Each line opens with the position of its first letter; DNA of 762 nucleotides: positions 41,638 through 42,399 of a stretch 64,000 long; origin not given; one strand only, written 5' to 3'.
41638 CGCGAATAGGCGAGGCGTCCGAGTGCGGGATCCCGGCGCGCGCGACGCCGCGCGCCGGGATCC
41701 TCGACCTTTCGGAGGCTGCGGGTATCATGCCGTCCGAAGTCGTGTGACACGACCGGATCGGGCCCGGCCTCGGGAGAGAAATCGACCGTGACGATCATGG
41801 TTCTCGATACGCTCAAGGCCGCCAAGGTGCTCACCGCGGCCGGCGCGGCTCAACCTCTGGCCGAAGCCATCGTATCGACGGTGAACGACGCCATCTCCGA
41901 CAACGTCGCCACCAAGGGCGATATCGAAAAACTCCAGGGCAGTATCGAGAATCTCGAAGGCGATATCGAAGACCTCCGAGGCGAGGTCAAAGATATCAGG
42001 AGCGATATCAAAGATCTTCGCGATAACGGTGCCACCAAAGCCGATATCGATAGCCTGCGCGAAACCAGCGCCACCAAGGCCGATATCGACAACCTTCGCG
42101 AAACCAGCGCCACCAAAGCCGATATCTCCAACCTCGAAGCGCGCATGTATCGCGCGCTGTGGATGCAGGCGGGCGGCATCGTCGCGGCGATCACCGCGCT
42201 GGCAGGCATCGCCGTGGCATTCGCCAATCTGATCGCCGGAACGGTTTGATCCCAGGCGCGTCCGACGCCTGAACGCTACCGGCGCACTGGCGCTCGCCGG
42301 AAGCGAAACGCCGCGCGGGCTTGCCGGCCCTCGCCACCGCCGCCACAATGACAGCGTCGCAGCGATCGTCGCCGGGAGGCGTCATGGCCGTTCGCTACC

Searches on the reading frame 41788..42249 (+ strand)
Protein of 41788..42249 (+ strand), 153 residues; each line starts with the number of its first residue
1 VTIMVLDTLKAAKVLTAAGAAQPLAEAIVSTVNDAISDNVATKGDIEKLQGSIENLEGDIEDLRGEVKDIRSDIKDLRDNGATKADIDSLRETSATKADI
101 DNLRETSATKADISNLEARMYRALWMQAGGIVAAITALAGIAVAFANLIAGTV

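Call 84: search_protein_families(library=pfam, proteins=[window:41788-42249:+], max_evalue=0.01)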
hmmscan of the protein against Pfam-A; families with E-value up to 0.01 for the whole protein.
window:41788-42249:+ (153 aa): 10 families
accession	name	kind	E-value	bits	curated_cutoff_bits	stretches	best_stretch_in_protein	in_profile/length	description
PF06810.17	Phage_scaffold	-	4.7e-05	23.9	35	1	13-119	4-109/170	Phage capsid assembly scaffolding protein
PF07798.16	CCDC90-like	-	5.1e-05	23.6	33.5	1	7-91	2-92/175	Coiled-coil domain-containing protein 90-like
PF16043.11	DUF4795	-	0.00061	19.7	34.8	1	44-120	7-81/208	Domain of unknown function (DUF4795)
PF10473.14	CENP-F_leu_zip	-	0.0031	18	34.5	0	35-92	43-101/140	Leucine-rich repeats of kinetochore protein Cenp-F/LEK1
PF09789.14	CC149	-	0.0032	17.3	30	1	32-93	56-113/316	Coiled-coil domain-containing protein 149-A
PF03836.20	RasGAP_C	-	0.0037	17.8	26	1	5-99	11-101/137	RasGAP C-terminus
PF10805.13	DUF2730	-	0.0046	17.5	24.9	0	38-72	57-91/102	Protein of unknown function (DUF2730)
PF21808.2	Dynamin-like_hel_bact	-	0.0056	16.3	28.3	0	17-91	37-111/373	Bacterial dynamin-like protein, helical domain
PF11026.13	DUF2721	-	0.0098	16.2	28.3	0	101-147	40-87/129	Protein of unknown function (DUF2721)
PF04977.20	DivIC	-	0.01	16.1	28.9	0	36-73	16-53/80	Septum formation initiator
